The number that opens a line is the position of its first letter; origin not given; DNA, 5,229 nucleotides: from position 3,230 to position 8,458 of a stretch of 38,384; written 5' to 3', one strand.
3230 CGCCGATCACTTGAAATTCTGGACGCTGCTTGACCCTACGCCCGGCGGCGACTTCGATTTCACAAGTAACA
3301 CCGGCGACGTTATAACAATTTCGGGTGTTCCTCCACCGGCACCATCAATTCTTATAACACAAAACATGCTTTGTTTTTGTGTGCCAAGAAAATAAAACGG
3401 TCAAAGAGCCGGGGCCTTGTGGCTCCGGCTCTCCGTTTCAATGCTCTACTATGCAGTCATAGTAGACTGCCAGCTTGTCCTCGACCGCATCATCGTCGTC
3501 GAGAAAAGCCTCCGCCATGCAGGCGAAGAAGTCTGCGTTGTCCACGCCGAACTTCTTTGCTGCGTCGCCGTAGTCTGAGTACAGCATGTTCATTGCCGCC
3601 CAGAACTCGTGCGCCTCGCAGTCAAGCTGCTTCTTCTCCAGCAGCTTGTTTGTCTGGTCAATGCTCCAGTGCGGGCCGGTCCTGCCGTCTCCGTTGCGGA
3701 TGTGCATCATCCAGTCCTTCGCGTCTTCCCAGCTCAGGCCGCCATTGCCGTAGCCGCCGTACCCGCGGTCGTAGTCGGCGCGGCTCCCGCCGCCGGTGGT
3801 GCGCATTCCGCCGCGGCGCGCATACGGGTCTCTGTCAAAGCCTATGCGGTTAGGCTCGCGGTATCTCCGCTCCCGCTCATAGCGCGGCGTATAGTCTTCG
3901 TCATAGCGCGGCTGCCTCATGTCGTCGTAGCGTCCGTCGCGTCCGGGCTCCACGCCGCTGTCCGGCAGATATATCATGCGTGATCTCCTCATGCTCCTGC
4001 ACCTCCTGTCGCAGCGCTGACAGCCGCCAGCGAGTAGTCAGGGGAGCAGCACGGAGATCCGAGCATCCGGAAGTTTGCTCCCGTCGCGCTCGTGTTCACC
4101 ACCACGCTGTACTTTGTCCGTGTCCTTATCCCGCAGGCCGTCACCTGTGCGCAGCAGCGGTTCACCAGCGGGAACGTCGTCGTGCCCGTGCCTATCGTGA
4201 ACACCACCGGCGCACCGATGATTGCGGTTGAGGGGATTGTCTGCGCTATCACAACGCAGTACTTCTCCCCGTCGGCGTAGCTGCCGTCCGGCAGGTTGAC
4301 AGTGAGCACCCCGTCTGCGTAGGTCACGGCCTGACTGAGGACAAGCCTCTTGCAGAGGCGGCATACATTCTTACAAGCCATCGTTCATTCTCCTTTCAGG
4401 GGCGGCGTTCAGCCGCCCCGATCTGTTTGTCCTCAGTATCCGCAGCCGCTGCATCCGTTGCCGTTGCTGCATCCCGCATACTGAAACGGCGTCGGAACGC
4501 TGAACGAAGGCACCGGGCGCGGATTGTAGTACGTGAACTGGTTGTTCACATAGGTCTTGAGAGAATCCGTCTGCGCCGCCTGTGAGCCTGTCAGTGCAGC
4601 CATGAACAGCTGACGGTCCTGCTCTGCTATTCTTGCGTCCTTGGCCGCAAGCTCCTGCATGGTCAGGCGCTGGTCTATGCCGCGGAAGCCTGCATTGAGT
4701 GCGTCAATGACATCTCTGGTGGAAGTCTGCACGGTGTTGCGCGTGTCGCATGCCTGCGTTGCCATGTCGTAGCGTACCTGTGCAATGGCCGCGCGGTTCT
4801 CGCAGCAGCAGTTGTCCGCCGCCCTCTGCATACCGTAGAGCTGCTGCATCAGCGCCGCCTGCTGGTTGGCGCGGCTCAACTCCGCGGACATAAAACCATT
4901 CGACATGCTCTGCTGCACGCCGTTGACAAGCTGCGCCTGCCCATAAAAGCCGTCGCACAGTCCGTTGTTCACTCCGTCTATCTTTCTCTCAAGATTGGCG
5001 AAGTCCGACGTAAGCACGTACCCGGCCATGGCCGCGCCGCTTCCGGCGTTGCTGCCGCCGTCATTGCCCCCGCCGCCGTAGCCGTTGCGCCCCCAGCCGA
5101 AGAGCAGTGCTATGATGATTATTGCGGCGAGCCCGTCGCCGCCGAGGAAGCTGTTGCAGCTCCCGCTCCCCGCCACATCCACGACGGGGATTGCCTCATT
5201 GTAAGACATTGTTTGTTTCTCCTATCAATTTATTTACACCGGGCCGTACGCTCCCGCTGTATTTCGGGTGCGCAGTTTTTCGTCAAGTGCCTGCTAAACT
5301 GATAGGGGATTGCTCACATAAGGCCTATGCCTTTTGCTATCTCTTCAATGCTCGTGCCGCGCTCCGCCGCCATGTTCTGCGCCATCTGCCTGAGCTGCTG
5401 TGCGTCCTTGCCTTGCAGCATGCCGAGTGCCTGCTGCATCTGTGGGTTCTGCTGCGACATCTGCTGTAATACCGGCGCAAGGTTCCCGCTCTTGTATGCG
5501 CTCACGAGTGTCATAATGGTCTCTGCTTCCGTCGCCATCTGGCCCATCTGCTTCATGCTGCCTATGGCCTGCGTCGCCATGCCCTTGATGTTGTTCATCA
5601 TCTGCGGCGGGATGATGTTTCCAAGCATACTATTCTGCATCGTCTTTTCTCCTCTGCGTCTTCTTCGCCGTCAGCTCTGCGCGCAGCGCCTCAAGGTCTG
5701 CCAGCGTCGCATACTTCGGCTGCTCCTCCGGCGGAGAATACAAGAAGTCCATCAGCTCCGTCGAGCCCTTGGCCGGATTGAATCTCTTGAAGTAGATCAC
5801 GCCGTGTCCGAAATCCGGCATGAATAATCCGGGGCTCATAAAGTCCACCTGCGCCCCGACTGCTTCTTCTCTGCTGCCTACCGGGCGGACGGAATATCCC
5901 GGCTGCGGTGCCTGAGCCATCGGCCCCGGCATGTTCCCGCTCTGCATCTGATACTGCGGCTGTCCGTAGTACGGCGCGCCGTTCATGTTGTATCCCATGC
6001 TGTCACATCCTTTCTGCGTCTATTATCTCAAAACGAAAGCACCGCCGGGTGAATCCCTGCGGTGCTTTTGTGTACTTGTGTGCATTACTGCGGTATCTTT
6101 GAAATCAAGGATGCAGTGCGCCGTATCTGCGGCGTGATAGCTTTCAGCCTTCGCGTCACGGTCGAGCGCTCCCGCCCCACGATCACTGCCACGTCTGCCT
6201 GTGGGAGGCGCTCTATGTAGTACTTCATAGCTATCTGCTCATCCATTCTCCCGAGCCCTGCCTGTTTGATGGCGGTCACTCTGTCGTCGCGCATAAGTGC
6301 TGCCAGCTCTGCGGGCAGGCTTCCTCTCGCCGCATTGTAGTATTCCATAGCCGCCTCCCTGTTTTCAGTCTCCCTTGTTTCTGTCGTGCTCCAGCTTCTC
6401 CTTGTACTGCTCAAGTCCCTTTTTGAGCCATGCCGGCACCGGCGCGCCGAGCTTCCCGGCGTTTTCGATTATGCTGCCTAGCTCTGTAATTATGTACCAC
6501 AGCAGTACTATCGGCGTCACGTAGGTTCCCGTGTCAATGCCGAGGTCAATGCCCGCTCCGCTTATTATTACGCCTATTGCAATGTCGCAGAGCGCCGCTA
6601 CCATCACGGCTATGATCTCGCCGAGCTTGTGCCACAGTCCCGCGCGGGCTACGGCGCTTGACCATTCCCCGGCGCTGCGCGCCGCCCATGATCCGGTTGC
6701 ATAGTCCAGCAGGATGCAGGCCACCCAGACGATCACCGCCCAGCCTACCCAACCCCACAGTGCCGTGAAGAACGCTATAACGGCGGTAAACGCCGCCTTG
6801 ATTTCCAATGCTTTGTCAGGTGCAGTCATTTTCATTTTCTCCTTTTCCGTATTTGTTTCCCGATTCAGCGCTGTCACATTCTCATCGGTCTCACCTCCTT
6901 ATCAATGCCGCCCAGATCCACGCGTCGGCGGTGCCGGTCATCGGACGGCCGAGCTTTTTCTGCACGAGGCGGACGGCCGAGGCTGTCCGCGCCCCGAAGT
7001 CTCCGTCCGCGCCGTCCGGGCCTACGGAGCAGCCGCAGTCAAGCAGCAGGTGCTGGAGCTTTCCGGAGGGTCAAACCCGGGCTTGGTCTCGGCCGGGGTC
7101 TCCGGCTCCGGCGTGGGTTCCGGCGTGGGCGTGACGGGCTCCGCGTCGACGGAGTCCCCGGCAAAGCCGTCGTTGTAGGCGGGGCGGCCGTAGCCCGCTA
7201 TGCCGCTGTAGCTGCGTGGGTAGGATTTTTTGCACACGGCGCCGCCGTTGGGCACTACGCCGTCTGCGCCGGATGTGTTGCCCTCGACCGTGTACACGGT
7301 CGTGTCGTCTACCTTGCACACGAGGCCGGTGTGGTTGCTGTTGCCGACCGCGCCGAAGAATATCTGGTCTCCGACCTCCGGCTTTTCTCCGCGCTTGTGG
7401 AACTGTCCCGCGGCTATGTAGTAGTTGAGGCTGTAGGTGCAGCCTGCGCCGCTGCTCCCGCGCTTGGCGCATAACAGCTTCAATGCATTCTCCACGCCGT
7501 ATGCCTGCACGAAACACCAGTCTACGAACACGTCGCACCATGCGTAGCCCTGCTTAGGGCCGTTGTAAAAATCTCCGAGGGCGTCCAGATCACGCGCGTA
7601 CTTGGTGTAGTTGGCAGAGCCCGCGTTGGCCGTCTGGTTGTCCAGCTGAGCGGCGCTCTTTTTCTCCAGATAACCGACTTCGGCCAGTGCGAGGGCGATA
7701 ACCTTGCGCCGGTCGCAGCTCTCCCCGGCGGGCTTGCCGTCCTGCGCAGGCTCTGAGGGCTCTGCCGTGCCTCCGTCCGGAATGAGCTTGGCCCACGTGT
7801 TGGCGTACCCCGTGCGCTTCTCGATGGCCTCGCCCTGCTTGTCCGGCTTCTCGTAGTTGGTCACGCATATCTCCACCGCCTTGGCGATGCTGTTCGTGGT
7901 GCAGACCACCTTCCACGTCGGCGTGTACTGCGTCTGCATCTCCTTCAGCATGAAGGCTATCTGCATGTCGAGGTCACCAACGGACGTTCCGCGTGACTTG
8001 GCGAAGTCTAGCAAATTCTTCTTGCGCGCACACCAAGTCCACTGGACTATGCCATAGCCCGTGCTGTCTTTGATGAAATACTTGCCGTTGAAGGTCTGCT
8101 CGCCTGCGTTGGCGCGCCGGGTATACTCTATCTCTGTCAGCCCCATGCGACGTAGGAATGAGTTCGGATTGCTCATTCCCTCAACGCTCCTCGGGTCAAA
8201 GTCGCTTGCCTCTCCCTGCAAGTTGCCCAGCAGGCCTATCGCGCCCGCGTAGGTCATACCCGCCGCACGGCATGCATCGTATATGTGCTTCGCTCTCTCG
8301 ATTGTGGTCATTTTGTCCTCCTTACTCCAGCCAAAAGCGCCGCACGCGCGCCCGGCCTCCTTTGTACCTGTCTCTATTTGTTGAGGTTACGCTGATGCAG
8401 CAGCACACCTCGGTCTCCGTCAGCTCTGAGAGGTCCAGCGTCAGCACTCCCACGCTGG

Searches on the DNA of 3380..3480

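Call 111: search_rna_families(source=window, start=3380, end=3480, threshold=evalue, max_evalue=10, show_alignments=2)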
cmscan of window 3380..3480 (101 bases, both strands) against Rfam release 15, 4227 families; matches with E-value up to 10: 8.
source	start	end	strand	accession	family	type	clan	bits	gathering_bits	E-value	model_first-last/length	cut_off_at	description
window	3402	3435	-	RF02346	ar35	Gene; sRNA;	-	21.8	45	0.01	107-140/144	no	Alphaproteobacterial sRNA ar35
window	3404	3433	-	RF03847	mir-1538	Gene; miRNA;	-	18.9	78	0.09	1-58/58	no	mir-1538 microRNA precursor family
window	3380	3437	+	RF02346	ar35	Gene; sRNA;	-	15.6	45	0.27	87-144/144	5'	Alphaproteobacterial sRNA ar35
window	3395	3438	-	RF03285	mir-564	Gene; miRNA;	-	14.1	80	6.2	1-82/82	no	mir-564 microRNA precursor family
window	3395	3438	+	RF03285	mir-564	Gene; miRNA;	-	13.7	80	7.7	1-82/82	no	mir-564 microRNA precursor family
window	3435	3449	-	RF01322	CRISPR-DR9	Gene; CRISPR;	-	13.6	45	1.3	1-37/37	no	CRISPR RNA direct repeat element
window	3402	3435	+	RF01264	snR83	Gene; snRNA; snoRNA; HACA-box;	CL00023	12.9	75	0.31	69-102/308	no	Small nucleolar RNA snR83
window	3387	3447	-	RF01264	snR83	Gene; snRNA; snoRNA; HACA-box;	CL00023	11.8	75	0.6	55-117/308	no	Small nucleolar RNA snR83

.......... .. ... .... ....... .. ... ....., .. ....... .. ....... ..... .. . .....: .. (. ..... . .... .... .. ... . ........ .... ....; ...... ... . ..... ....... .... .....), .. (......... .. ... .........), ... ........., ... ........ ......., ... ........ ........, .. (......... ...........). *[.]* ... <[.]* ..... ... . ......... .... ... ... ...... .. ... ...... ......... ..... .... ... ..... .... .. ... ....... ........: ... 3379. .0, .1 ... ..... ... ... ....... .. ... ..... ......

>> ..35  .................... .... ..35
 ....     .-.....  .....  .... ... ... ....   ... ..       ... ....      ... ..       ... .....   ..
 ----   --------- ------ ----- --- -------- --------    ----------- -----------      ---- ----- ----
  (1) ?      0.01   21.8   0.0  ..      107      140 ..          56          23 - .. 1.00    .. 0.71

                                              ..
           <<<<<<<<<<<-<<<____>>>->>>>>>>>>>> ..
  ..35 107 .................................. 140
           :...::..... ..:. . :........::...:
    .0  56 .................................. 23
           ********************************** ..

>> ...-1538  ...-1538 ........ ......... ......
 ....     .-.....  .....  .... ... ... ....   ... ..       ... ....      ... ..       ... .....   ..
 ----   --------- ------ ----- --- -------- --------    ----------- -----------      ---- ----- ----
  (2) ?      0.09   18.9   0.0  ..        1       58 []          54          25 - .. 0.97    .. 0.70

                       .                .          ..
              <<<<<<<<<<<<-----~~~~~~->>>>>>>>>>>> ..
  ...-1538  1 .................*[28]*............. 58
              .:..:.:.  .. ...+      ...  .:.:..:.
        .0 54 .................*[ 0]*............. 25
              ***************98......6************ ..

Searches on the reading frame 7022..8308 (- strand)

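Call 101: search_protein_families(library=phrogs, proteins=[window:7022-8308:-], max_evalue=0.00001)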
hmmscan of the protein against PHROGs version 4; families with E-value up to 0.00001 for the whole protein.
window:7022-8308:- (428 aa): 10 families
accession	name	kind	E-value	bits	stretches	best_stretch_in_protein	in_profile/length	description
phrog_38078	-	unknown function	8.8e-33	115.1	1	202-377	36-208/423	-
phrog_9589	-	lysis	2.8e-32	113.7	1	201-410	5-189/281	endolysin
phrog_20388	-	lysis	9.8e-25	88.5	1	8-173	11-167/527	endolysin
phrog_21357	-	lysis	4.1e-16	60.1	1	203-380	7-162/225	endolysin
phrog_8949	-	unknown function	6.9e-13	49.8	1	5-128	335-420/557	-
phrog_21825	-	lysis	3.7e-12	47.3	1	235-384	27-171/289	endolysin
phrog_11037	-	unknown function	3.4e-08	34.1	0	81-180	61-163/365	-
phrog_512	-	unknown function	1.1e-06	29.4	1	77-127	103-153/199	-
phrog_30532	-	tail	1.2e-06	28.5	1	68-176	415-513/520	tail protein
phrog_9570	-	tail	1.9e-06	28.1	0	83-177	520-620/689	tail length tape measure protein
